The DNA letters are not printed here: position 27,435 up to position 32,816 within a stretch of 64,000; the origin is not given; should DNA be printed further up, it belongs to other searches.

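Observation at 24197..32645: Three-gene cell-surface assembly module: LysM-anchored cohesin protein, a second secreted cohesin protein, and a giant protein carrying both a dockerin and a cohesin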

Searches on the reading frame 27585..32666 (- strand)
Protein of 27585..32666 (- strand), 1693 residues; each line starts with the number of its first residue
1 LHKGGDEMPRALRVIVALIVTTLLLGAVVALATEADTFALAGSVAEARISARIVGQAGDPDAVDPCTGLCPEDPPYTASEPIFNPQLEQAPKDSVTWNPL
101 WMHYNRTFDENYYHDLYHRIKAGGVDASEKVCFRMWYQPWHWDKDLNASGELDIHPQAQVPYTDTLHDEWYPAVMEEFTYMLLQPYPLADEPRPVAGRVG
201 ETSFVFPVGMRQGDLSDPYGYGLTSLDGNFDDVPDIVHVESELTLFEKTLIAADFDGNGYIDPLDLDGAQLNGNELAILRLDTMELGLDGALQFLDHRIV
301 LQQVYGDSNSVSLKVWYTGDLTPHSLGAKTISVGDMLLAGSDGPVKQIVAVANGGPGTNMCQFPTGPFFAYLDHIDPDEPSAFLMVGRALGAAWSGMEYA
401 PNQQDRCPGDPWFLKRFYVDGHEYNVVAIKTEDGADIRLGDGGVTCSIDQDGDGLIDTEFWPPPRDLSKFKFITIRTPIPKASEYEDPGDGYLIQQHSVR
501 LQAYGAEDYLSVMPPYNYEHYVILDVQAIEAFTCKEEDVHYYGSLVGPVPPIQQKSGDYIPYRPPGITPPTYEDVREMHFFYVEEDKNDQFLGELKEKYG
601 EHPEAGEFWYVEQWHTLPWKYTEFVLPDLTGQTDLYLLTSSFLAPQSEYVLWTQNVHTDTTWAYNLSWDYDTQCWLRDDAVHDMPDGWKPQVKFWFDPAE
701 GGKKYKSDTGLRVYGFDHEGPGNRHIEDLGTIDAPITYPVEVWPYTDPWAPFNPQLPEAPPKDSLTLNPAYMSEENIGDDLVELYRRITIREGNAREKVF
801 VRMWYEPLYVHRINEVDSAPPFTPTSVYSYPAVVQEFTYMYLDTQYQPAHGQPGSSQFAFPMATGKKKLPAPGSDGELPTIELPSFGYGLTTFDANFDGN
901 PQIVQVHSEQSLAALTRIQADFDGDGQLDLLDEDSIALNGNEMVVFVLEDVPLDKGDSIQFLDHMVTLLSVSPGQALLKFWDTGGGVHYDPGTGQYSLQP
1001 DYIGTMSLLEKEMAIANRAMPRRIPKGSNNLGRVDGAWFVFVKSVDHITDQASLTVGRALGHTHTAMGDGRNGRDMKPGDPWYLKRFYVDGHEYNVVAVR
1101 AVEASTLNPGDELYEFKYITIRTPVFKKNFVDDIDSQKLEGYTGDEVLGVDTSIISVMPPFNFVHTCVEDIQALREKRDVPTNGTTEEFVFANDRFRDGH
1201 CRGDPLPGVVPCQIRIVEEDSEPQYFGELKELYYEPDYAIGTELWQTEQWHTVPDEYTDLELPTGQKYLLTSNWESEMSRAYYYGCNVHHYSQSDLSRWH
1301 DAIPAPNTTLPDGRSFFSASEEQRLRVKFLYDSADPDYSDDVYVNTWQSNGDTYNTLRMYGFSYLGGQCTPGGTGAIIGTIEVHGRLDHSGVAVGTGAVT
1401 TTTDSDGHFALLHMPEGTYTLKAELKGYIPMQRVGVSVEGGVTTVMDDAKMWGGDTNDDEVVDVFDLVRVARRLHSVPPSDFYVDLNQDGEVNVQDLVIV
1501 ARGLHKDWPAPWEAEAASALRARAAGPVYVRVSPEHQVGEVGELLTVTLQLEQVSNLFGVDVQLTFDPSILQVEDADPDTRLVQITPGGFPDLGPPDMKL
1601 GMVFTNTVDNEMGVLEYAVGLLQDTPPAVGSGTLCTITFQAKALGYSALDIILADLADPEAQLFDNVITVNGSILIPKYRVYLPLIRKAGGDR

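Call 6: search_protein_families(library=pfam, proteins=[window:27585-32666:-], max_evalue=1)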
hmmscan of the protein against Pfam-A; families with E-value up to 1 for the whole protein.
window:27585-32666:- (1693 aa): 8 families
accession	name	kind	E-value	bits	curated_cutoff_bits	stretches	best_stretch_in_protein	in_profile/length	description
PF00404.24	Dockerin_1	-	3.3e-08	34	22.9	1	1454-1503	2-55/57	Dockerin type I domain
PF13620.12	CarboxypepD_reg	-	1.5e-07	32.1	32.3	1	1397-1447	28-78/82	Carboxypeptidase regulatory-like domain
PF00963.24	Cohesin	-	2.1e-06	28.4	24.1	1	1538-1675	9-138/139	Cohesin domain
PF13715.12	CarbopepD_reg_2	-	8.2e-05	23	32.2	1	1398-1433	25-61/88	CarboxypepD_reg-like domain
PF09430.16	EMC7_beta-sandw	-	0.002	18.8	26.6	1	1397-1437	17-60/122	ER membrane protein complex subunit 7, beta-sandwich domain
PF00036.39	EF-hand_1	-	0.029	14.4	25.4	0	252-263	8-19/29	EF hand domain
PF14686.12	fn3_3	-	0.031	14.5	24.4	1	1401-1438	29-67/75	Polysaccharide lyase family 4, domain II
PF13517.12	FG-GAP_3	-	0.56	11.3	26.9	0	920-931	49-60/61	FG-GAP-like repeat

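Call 7: search_protein_families(library=ncbifam, proteins=[window:27585-32666:-], max_evalue=1)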
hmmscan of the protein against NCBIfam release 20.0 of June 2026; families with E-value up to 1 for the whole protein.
window:27585-32666:- (1693 aa): 2 families
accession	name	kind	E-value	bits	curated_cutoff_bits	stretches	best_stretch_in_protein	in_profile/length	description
NF052345.1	S_layer_anammox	exception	7.8e-05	20.2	1400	1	1373-1447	1311-1388/1596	Kustd1514 family S-layer glycoprotein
NF050076.1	sort_motif_YLP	domain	0.22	11.5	15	1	1679-1688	2-11/11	YLP-box putative sorting motif-containing protein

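Call 12: find_homologous_proteins(query=window:27585-32666:-, max_evalue=0.00001)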
Query window:27585-32666:- (1693 aa): 140 proteins with E <= 0.00001 among 8000 candidates; the best 120 are listed.
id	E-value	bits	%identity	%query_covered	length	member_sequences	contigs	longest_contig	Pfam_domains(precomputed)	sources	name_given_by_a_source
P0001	0.0e+0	4007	100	100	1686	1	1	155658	PF00404.25,PF00963.25,PF13620.13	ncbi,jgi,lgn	-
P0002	0.0e+0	2022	58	99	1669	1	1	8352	PF00404.25,PF00963.25,PF13620.13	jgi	-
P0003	0.0e+0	1988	65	73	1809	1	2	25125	PF00963.25,PF13620.13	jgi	jgi:hypothetical protein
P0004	0.0e+0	1929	56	99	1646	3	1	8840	PF00963.25,PF13620.13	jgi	jgi:hypothetical protein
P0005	0.0e+0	1925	56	98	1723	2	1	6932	PF00963.25,PF13620.13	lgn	-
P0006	0.0e+0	1911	55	100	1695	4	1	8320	PF13620.13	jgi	jgi:hypothetical protein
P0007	0.0e+0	1895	54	100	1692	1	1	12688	PF00963.25,PF13620.13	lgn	-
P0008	0.0e+0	1884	54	100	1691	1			PF13620.13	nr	nr:carboxypeptidase regulatory-like domain-containing protein [Chloroflexota bacterium]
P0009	0.0e+0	1864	54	99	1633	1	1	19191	PF00963.25,PF13620.13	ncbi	-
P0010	0.0e+0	1859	55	100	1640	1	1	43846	PF00963.25,PF13620.13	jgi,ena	-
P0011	0.0e+0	1836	54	99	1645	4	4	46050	PF13715.13,PF00963.25,PF13620.13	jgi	jgi:hypothetical protein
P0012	0.0e+0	1818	54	99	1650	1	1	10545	PF00963.25,PF13620.13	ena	-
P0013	0.0e+0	1815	54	96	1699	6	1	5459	PF00963.25,PF14686.13,PF13620.13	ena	-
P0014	0.0e+0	1793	59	76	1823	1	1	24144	PF00963.25,PF13620.13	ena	-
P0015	0.0e+0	1755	51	99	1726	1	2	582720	PF00963.25,PF13620.13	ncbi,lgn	-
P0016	0.0e+0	1708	51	99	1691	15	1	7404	PF00404.25,PF00963.25,PF13620.13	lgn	-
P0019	0.0e+0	1660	55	78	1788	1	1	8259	PF00404.25,PF00963.25,PF13620.13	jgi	jgi:hypothetical protein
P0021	0.0e+0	1591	48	99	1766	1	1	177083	PF00404.25,PF00963.25,PF13620.13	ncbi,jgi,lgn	-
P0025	0.0e+0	1496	51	76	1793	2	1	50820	PF00404.25,PF00963.25,PF13620.13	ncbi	-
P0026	0.0e+0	1488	50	86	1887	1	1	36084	PF00404.25,PF00963.25,PF13620.13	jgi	-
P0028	0.0e+0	1443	51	76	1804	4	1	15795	PF00404.25,PF00963.25,PF13620.13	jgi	-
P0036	0.0e+0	1347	52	79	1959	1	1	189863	-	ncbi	-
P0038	0.0e+0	1334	45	97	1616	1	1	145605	PF00963.25,PF13620.13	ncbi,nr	ncbi:MAG: carboxypeptidase regulatory-like domain-containing protein [Chloroflexi bacterium]|nr:carb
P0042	0.0e+0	1299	52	44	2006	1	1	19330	PF13895.13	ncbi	ncbi:MAG: hypothetical protein WBW48_02465 [Anaerolineae bacterium]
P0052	0.0e+0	1152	44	78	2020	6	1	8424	PF00404.25,PF00963.25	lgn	-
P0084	4.6e-254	864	41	45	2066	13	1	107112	PF00404.25,PF00963.25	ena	-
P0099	8.1e-231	787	39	72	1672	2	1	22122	PF00404.25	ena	-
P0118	1.8e-210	720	36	49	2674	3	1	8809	PF00404.25,PF20009.5,PF13620.13,PF17210.10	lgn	-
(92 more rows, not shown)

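Call 14: find_encoding_contigs(protein=P0001, flank=10000, max_places=3)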
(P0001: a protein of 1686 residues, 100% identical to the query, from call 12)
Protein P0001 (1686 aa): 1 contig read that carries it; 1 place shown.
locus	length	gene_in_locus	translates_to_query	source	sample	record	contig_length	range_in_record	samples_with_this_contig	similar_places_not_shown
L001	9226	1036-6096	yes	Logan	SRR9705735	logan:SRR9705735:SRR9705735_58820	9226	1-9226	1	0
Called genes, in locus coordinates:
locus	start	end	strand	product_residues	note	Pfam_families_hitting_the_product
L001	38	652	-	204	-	PF28549:NDPSase_N, PF00293:NUDIX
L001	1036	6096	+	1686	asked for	PF13620:CarboxypepD_reg (weak), PF00404:Dockerin_1 (weak), PF00963:Cohesin (weak)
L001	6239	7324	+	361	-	PF00963:Cohesin, PF23446:LysM1_NFP_LYK (faint), PF01476:LysM, PF23457:LysM2_NFP (faint), PF23462:LysM3_NFP (faint), PF23473:LysM3_LYK4_5, PF01476:LysM, PF23473:LysM3_LYK4_5 (weak), +1 more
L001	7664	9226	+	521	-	?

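Call 15: find_encoding_contigs(protein=P0015, flank=8000, max_places=1)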
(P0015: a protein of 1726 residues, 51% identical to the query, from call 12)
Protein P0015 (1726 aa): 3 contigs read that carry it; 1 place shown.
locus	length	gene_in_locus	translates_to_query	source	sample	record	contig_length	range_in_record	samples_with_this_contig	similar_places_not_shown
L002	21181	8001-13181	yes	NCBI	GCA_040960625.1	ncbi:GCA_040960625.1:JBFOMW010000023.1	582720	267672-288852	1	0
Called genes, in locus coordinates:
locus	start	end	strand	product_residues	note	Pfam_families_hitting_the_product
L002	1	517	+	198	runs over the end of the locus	-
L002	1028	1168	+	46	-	-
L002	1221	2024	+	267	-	PF13187:Fer4_9 (faint), PF12838:Fer4_7 (faint), PF14697:Fer4_21 (faint), PF00037:Fer4 (faint), PF12801:Fer4_5 (weak)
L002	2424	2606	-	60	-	PF19451:DUF5989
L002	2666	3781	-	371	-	PF00657:Lipase_GDSL (faint), PF13472:Lipase_GDSL_2, PF16822:ALGX (weak)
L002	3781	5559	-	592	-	PF02543:Carbam_trans_N, PF16861:Carbam_trans_C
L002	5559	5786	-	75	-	-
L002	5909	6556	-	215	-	PF12654:DUF3786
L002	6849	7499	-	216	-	PF28549:NDPSase_N, PF00293:NUDIX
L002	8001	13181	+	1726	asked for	PF13620:CarboxypepD_reg, PF00963:Cohesin (weak)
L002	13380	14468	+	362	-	PF00963:Cohesin, PF23446:LysM1_NFP_LYK (faint), PF01476:LysM, PF23462:LysM3_NFP (faint), PF23473:LysM3_LYK4_5, PF01476:LysM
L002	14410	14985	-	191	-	-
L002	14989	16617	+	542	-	PF00963:Cohesin (weak)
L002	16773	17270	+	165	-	PF01656:CbiA (weak), PF03205:MobB, PF03266:NTPase_1 (faint)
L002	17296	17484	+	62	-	-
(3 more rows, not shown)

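Call 16: find_encoding_contigs(protein=P0021, flank=8000, max_places=1)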
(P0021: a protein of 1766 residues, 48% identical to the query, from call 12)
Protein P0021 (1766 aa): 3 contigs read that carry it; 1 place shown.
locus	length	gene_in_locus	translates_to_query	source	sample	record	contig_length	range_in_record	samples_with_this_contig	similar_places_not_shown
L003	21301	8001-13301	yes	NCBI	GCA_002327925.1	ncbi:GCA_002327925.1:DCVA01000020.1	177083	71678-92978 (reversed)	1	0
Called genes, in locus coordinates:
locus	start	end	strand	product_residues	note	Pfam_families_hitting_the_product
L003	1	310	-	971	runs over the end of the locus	PF00690:Cation_ATPase_N, PF00122:E1-E2_ATPase, PF13246:Cation_ATPase, PF12710:HAD (faint), PF00702:Hydrolase, PF00689:Cation_ATPase_C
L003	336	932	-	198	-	PF00174:Oxidored_molyb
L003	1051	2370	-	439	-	PF12801:Fer4_5 (weak), PF00037:Fer4 (faint), PF12797:Fer4_2 (faint), PF12798:Fer4_3 (faint), PF13187:Fer4_9 (faint), PF13484:Fer4_16 (faint), PF12838:Fer4_7 (weak), PF12838:Fer4_7 (weak), +6 more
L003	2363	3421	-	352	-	PF04015:DUF362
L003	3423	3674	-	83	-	-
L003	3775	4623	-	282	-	PF02645:DegV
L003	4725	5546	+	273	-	PF01149:Fapy_DNA_glyco, PF06831:H2TH, PF06827:zf-FPG_IleRS (weak)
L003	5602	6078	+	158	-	-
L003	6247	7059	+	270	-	PF13187:Fer4_9 (faint), PF12838:Fer4_7 (faint), PF14697:Fer4_21 (faint), PF12837:Fer4_6 (faint), PF12801:Fer4_5 (weak), PF00037:Fer4 (weak), PF13237:Fer4_10 (weak), PF00037:Fer4 (weak)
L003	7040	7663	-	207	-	PF12654:DUF3786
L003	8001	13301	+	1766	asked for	PF00404:Dockerin_1 (faint), PF13620:CarboxypepD_reg (weak), PF00963:Cohesin (weak)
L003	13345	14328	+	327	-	-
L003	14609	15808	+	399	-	PF00963:Cohesin (weak)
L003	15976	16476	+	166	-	PF01656:CbiA (weak), PF03205:MobB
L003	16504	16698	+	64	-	-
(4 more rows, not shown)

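Call 17: find_encoding_contigs(protein=P0038, flank=8000, max_places=1)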
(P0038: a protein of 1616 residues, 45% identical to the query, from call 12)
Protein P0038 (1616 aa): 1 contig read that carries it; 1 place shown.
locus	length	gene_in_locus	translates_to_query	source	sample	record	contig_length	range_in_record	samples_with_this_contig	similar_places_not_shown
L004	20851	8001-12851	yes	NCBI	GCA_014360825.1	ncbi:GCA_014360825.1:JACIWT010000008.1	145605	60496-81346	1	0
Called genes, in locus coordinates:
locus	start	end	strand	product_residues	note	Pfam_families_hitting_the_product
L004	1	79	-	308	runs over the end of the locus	PF02729:OTCace_N, PF00185:OTCace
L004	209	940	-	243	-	PF01966:HD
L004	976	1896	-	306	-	-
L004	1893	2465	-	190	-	PF19502:DUF6036 (faint)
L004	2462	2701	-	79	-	PF18993:Rv0078B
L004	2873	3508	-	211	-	PF12654:DUF3786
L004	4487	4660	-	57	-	-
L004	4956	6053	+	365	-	PF04143:Sulf_transp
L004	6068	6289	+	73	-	PF01206:TusA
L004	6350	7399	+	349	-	-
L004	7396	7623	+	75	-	PF11823:Se_S_carrier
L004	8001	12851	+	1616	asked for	PF13620:CarboxypepD_reg, PF00963:Cohesin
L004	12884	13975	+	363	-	PF00963:Cohesin, PF01476:LysM, PF23446:LysM1_NFP_LYK (faint), PF23462:LysM3_NFP (faint), PF23473:LysM3_LYK4_5 (weak), PF01476:LysM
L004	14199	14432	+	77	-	-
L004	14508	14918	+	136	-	-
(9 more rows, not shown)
